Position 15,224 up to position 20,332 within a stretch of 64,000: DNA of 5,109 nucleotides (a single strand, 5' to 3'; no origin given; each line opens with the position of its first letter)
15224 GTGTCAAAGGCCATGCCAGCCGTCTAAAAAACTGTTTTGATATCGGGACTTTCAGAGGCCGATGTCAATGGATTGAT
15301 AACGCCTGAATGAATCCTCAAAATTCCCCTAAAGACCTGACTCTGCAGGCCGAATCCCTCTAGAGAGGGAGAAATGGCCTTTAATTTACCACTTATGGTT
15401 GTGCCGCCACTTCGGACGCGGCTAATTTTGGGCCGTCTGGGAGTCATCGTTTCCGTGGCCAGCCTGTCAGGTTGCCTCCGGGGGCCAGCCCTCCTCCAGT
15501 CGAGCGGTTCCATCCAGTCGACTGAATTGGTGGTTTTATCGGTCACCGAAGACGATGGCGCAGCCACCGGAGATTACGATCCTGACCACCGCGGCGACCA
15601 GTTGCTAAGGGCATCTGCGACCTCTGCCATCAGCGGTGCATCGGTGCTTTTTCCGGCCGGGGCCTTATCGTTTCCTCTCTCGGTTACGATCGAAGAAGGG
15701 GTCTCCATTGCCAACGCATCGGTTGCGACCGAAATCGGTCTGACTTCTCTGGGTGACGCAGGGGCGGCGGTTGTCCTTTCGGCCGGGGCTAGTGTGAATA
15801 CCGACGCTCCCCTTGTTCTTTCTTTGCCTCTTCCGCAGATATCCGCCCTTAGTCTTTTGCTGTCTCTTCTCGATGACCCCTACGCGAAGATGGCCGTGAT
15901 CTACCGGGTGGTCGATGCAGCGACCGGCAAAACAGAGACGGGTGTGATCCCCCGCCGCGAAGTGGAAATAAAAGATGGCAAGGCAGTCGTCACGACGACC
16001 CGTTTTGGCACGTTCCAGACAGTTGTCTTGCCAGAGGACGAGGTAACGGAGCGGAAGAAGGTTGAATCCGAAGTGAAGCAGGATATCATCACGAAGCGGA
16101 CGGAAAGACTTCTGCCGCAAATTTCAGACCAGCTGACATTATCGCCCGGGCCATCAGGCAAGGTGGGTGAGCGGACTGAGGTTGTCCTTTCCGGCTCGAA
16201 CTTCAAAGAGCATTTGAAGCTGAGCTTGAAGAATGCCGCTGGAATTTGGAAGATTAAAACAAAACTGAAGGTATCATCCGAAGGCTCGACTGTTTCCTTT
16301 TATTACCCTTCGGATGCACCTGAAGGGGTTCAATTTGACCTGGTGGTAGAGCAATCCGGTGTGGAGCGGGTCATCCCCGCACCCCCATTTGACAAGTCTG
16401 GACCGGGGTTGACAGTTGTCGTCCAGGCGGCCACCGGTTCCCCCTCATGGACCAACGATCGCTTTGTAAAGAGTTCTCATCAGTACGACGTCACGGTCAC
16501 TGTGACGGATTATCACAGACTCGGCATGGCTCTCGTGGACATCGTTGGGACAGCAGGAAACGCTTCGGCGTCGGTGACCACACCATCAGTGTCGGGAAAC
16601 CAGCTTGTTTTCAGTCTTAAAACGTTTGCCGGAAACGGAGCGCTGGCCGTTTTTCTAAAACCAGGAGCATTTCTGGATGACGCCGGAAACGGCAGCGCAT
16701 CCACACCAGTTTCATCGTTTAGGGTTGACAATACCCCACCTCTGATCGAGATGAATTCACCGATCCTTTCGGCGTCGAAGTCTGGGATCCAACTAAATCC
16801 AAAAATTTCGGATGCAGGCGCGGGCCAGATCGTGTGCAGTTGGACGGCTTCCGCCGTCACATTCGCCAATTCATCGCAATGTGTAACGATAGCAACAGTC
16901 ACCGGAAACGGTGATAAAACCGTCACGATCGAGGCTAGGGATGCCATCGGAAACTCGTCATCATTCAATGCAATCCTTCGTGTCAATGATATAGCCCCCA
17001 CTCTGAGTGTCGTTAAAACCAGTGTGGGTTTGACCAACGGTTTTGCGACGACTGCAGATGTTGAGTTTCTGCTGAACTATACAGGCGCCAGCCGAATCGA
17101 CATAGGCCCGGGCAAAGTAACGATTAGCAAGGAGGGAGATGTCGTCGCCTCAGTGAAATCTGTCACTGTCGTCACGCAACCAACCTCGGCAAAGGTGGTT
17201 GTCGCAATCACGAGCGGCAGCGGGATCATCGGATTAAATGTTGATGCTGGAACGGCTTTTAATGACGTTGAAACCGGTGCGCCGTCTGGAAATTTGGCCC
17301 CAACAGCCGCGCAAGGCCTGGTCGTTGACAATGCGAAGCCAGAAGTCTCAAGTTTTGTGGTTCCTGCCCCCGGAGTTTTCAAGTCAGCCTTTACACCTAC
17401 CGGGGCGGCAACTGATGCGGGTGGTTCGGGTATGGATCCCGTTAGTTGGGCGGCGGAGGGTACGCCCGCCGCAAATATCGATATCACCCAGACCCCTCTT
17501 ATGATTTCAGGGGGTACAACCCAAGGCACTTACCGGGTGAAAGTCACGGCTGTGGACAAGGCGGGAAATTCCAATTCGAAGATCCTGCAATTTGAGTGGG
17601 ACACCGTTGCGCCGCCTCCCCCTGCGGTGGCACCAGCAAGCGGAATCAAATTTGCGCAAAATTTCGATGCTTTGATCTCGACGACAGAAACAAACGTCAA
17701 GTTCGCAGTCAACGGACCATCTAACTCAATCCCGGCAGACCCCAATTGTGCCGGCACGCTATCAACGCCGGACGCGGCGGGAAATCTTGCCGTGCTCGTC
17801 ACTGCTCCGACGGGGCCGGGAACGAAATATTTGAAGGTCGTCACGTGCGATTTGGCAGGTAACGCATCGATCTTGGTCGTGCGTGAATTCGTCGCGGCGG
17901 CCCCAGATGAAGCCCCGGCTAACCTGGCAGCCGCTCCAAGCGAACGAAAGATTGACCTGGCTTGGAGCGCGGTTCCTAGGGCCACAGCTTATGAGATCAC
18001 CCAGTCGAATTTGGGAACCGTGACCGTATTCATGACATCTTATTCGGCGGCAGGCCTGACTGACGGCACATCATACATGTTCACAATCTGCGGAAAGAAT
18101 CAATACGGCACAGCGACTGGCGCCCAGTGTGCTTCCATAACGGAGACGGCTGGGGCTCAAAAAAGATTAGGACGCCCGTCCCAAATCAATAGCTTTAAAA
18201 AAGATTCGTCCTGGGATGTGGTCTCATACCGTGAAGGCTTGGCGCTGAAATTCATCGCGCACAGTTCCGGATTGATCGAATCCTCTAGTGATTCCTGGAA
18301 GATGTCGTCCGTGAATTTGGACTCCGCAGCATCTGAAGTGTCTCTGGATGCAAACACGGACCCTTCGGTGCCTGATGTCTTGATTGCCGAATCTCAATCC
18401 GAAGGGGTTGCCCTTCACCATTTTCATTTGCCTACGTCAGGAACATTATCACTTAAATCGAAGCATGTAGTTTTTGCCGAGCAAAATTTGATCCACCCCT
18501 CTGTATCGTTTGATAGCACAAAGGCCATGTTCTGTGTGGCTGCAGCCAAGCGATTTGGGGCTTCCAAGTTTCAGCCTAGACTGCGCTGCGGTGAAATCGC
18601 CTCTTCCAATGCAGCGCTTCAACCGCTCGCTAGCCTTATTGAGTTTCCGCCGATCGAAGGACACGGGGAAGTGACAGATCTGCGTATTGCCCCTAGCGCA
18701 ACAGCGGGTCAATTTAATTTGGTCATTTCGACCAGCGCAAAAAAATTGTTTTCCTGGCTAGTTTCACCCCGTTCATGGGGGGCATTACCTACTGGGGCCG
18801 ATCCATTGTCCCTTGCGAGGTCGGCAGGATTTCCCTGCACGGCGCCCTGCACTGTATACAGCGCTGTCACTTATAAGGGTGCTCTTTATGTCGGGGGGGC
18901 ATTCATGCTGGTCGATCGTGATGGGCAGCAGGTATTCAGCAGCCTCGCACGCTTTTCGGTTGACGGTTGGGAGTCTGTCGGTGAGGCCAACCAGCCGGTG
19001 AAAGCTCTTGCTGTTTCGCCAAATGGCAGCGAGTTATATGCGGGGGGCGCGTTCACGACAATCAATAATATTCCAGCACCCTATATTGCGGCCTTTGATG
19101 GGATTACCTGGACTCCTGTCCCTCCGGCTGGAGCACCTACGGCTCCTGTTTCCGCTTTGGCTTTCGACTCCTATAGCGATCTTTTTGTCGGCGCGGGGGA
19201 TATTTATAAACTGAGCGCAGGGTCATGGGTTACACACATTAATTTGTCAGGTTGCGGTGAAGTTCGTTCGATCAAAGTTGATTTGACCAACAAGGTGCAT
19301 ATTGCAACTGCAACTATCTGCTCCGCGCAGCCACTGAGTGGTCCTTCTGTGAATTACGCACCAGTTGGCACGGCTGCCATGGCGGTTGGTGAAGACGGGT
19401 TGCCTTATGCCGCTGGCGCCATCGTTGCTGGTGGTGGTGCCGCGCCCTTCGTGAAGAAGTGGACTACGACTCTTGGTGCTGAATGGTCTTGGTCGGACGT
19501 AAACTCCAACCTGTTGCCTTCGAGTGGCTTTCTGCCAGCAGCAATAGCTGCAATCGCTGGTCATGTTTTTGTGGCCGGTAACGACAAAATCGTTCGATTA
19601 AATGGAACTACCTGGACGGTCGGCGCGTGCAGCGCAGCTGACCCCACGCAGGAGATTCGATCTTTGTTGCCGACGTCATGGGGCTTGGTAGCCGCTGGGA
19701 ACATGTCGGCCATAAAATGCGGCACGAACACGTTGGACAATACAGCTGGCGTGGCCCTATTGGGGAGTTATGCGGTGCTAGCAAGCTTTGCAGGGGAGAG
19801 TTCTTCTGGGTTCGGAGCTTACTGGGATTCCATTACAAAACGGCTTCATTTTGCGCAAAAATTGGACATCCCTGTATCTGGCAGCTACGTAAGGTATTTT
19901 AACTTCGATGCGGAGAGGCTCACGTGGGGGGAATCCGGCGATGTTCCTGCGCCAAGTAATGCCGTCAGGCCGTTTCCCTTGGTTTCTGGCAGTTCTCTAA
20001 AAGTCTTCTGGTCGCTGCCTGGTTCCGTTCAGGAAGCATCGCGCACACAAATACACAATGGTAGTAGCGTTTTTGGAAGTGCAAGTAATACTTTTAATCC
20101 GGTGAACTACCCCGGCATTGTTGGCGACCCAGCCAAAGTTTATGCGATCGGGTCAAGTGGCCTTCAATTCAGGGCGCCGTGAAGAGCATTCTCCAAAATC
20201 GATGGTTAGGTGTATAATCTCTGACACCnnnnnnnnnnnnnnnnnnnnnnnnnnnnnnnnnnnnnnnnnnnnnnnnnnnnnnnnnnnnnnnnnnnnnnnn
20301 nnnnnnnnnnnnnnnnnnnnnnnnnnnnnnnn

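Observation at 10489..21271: tRNA-Ser-flanked, AT-richer block: a lipid-linked glycosylation toolkit wrapped around a 1,602-aa lipoprotein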

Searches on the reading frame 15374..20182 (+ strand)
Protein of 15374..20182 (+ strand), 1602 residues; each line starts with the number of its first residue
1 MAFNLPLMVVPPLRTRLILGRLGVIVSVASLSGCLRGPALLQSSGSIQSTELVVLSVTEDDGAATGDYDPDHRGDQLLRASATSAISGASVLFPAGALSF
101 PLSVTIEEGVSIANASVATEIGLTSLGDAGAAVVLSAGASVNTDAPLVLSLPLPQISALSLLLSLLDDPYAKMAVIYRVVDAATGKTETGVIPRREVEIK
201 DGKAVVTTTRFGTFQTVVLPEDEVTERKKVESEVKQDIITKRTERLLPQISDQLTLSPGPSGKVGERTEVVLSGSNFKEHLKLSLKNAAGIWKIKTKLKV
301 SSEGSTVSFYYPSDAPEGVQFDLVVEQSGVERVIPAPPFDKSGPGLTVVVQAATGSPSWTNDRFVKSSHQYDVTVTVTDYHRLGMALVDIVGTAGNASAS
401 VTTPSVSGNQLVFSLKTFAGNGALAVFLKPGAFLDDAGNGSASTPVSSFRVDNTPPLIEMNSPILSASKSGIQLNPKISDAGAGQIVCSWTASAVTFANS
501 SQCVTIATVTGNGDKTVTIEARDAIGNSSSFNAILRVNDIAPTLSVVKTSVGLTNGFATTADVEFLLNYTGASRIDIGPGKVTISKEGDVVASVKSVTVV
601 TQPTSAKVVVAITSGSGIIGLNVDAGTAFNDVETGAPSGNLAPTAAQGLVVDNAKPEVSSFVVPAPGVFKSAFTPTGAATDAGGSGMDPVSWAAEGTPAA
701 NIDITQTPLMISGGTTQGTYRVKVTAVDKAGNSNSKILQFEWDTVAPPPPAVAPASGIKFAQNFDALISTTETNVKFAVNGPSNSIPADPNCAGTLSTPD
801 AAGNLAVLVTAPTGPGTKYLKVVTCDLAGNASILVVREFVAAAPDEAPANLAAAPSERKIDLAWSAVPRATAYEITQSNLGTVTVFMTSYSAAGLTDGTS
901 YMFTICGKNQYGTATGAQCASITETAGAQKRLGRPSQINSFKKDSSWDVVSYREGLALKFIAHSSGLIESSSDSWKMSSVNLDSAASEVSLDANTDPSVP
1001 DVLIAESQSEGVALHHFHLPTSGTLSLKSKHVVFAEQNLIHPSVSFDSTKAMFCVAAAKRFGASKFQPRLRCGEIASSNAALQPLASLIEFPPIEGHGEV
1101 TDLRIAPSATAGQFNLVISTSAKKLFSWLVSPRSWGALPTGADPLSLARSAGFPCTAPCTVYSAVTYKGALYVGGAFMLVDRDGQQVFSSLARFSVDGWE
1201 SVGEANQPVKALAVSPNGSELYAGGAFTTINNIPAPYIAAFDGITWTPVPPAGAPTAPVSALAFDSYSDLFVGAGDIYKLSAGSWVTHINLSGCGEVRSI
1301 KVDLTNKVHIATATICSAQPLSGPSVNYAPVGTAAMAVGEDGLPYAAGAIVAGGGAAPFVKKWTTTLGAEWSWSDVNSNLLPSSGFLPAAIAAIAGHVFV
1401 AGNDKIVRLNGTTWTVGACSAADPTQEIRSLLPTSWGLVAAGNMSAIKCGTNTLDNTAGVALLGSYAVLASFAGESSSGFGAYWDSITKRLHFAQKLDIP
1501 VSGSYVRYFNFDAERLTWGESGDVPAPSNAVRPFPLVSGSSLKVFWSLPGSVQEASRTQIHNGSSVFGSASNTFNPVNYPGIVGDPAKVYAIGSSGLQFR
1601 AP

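Call 4: search_protein_families(library=pfam, proteins=[window:15374-20182:+], max_evalue=0.01)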
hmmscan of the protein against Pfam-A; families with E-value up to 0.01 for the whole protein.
window:15374-20182:+ (1602 aa): 2 families
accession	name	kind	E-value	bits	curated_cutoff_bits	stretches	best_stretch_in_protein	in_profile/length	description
PF00041.27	fn3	-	0.00034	21.2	25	0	847-913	2-74/84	Fibronectin type III domain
PF19077.6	Big_13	-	0.00074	20.4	27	0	715-744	72-102/102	Bacterial Ig-like domain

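Call 5: search_protein_families(library=ncbifam, proteins=[window:15374-20182:+], max_evalue=0.01)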
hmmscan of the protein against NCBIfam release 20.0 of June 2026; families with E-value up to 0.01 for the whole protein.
window:15374-20182:+ (1602 aa): 2 families
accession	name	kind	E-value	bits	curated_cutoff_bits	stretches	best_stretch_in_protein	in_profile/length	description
NF047446.1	barrel_OmpL47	domain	1.3e-07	31.9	40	1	676-735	8-61/68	OmpL47-type beta-barrel domain-containing protein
NF047441.1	Lepto_OmpL47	equivalog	0.0044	16.7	250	0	455-548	243-332/336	multi-beta-barrel domain surface protein OmpL47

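Call 10: find_encoding_contigs(protein=window:15374-20182:+, flank=10000, max_places=6)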
Protein window:15374-20182:+ (1602 aa): 2 contigs read that carry it; 1 place shown.
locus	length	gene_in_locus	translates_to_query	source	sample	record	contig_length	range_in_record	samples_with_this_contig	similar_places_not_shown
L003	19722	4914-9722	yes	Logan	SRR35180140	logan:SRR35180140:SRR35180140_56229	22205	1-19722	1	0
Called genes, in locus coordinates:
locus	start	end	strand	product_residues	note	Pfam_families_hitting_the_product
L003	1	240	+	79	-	?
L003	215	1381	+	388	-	PF00535:Glycos_transf_2, PF26629:GT2_TM_C (weak)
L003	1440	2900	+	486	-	PF13231:PMT_2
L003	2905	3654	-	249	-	PF01209:Ubie_methyltran (weak), PF13489:Methyltransf_23, PF13847:Methyltransf_31, PF08241:Methyltransf_11, PF08242:Methyltransf_12, PF13649:Methyltransf_25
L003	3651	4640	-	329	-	PF00535:Glycos_transf_2, PF10111:Glyco_tranf_2_2 (faint)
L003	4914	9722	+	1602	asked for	-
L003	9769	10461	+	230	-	PF00535:Glycos_transf_2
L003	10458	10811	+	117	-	PF00893:Multi_Drug_Res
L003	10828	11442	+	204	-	PF02525:Flavodoxin_2, PF03358:FMN_red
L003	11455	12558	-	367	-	-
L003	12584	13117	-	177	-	-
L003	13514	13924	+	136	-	PF03692:CxxCxxCC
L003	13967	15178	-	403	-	PF00083:Sugar_tr, PF07690:MFS_1, PF12832:MFS_1_like, PF13347:MFS_2 (weak), PF07690:MFS_1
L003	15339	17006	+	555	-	PF01225:Mur_ligase, PF08245:Mur_ligase_M, PF02875:Mur_ligase_C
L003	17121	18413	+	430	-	PF13091:PLDc_2, PF07894:SACK1 (faint), PF13091:PLDc_2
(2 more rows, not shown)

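Call 16: find_homologous_proteins(query=window:15374-20182:+, max_evalue=0.001)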
Query window:15374-20182:+ (1602 aa): 6 proteins with E <= 0.001 among 8000 candidates.
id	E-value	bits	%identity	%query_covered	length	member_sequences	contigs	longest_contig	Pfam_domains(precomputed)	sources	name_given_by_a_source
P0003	0.0e+0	3517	100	100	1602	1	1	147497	-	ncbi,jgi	ncbi:MAG: hypothetical protein RIQ81_1681 [Pseudomonadota bacterium]|jgi:hypothetical protein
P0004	1.6e-26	110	29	21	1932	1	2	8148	PF12768.14,PF17164.11,PF19565.5,PF08309.18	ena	-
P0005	1.7e-12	64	31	11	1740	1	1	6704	PF17164.11,PF13287.13,PF13290.14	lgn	-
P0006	4.2e-6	43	28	14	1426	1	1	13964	PF17957.8,PF13750.13,PF07588.18,PF12245.15,PF09136.17,PF06482.18,PF19077.7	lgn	-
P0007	3.7e-4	36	45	5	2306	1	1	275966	PF12768.14,PF01833.31,PF18962.8,PF20144.6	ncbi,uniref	ncbi:hypothetical protein GCM10023185_45910 [Hymenobacter saemangeumensis]|uniref:IPT/TIG domain-con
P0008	4.0e-4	36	25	18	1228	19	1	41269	PF02868.22,PF20009.5,PF18962.8,PF25788.3,PF16893.12,PF25814.2,PF01447.25,PF07504.20,PF00041.28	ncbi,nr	ncbi:M4 family metallopeptidase [Ulvibacter sp.]|nr:M4 family metallopeptidase [Ulvibacter sp.]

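Call 69: search_solved_structures(query=window:15374-20182:+, max_evalue=1)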
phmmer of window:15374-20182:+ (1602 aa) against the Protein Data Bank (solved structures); distinct sequences matched with E-value up to 1: 1.
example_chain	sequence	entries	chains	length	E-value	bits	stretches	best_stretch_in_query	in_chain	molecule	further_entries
1k85_A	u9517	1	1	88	0.097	13.3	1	846-920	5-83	CHITINASE A1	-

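Call 85: find_encoding_contigs(protein=P0006, flank=10000, max_places=3)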
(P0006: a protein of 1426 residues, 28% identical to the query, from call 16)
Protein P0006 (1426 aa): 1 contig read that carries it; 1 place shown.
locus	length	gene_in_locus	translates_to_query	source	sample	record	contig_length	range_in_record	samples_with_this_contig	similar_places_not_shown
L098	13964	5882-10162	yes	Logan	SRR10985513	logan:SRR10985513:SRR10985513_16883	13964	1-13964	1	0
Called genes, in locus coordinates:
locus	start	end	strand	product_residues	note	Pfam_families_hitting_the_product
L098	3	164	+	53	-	?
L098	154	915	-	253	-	PF01061:ABC2_membrane, PF12698:ABC2_membrane_3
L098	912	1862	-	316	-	PF00005:ABC_tran, PF13304:AAA_21 (weak)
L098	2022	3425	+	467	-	PF06751:EutB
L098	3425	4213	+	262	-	PF05985:EutC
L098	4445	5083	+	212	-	-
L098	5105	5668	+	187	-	PF04972:BON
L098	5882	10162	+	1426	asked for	PF12245:Big_3_2 (faint), PF17957:Big_7 (faint), PF09136:Glucodextran_B (faint), PF19077:Big_13 (faint), PF13750:Big_3_3 (faint), PF06482:Endostatin (faint), PF07588:DUF1554 (weak)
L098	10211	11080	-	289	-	PF00188:CAP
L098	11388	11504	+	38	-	-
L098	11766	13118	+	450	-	PF00072:Response_reg, PF00158:Sigma54_activat, PF14532:Sigma54_activ_2, PF00004:AAA (weak), PF25601:AAA_lid_14, PF02954:HTH_8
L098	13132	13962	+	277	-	?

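Call 86: find_encoding_contigs(protein=P0005, flank=10000, max_places=3)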
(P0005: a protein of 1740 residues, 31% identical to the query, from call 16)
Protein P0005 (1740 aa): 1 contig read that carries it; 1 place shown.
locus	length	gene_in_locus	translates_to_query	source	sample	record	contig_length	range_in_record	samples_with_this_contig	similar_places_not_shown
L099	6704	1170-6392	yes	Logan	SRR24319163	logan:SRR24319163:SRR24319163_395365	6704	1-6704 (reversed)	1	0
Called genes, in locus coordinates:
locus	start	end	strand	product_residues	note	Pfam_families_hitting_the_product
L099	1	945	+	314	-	?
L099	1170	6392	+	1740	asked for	PF13290:CHB_HEX_C_1, PF13287:Fn3_assoc, PF17164:DUF5122 (faint)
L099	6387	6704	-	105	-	?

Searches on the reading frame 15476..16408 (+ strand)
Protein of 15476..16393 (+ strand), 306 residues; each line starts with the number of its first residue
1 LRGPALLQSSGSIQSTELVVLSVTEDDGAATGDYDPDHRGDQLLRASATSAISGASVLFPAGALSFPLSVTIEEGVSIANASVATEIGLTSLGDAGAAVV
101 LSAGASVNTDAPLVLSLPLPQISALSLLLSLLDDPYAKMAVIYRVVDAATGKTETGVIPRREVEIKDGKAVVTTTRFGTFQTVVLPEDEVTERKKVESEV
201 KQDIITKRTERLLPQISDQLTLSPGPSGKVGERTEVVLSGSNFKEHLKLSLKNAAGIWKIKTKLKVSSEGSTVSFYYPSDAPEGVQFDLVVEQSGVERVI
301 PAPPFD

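Call 67: search_protein_families(library=pfam, proteins=[window:15476-16393:+], max_evalue=1)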
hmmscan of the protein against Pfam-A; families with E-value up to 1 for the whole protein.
window:15476-16393:+ (306 aa): 0 families

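Call 101: predict_structure(alignment_id=A5)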
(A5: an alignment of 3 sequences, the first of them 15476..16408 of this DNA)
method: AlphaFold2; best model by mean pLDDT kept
length: 311 residues; sequences in the alignment: 3
mean_pLDDT: 52.3   pTM: 0.42
mean pLDDT of the five models: 52.3, 44.1, 41.4, 41.4, 38.2
residues with pLDDT >= 90: 0; 70-90: 65; 50-70: 120; < 50: 126
segments of 3 or more residues with pLDDT < 50: 1-76, 103-107, 200-226, 239-245, 264-271
pLDDT, mean of each block of 10 residues (from residue 1): 23 26 31 33 27 27 29 47 73 71 50 68 56 70 73 81 79 74 73 66 28 30 44 50 52 60 49 55 63 58 58 32
secondary structure, 60 per line:
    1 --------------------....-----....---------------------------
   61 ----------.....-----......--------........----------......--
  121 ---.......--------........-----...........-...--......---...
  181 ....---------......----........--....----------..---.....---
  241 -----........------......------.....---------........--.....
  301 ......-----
elements in order: E21-24 E30-33 E71-75 H81-86 E95-102 E113-118 H124-130 E139-146 E152-159 E164-166 E169-174 E178-184 E194-199 H204-211 H214-217 E233-237 E246-253 E260-265 E272-276 E286-293 E296-306

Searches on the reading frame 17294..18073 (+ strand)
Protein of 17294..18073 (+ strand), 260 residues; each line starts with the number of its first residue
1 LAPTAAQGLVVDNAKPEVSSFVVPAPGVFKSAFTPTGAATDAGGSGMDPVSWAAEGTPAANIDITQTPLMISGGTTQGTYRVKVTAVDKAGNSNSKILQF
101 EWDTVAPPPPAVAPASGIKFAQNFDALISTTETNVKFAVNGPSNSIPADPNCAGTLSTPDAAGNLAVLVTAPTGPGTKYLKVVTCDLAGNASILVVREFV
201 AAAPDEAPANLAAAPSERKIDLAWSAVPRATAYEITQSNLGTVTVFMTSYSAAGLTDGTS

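Call 67: search_protein_families(library=pfam, proteins=[window:17294-18073:+], max_evalue=1)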
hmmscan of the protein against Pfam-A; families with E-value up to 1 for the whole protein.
window:17294-18073:+ (260 aa): 7 families
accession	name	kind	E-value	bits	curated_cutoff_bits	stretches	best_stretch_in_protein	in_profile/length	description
PF19077.6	Big_13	-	7.3e-05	23.6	27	1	74-104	71-102/102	Bacterial Ig-like domain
PF21910.2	GH85_C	-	0.046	14.6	27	0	78-103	68-94/95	GH85 endohexosaminidases, C-terminal domain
PF05345.18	He_PIG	-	0.051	14.5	24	1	33-98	19-91/96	Putative Ig domain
PF23148.1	Gp77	-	0.057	14.4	27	1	60-92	43-75/84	Podophage GP4 fiber-tail adaptor protein gp77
PF12245.14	Big_3_2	-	0.079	13.6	23.3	1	76-96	93-113/122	Bacterial Ig-like domain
PF13750.12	Big_3_3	-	0.1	12.7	27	1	43-102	88-146/157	Bacterial Ig-like domain (group 3)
PF06832.18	BiPBP_C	-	0.11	12.9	26.8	1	44-95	42-87/90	Penicillin-Binding Protein C-terminus Family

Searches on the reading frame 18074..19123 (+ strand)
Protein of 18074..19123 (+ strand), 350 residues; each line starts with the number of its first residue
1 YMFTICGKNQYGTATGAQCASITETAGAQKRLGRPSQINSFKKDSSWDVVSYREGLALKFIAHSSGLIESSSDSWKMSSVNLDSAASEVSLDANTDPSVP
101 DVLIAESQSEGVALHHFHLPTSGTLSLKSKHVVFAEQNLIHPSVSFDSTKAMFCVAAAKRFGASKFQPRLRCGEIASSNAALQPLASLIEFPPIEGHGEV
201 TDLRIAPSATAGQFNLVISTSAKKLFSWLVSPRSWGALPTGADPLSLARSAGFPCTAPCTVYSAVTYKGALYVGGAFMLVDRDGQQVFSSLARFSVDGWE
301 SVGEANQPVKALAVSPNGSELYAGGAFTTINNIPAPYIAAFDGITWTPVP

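Call 67: search_protein_families(library=pfam, proteins=[window:18074-19123:+], max_evalue=1)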
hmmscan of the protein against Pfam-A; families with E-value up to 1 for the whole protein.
window:18074-19123:+ (350 aa): 2 families
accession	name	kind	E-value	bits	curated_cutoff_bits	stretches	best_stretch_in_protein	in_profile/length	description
PF12768.13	Rax2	-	0.032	14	28.8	1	303-337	21-54/254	Rax2 C-terminal beta propeller domain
PF17164.10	DUF5122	-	0.14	12.9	27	0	321-339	6-24/36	Domain of unknown function (DUF5122) beta-propeller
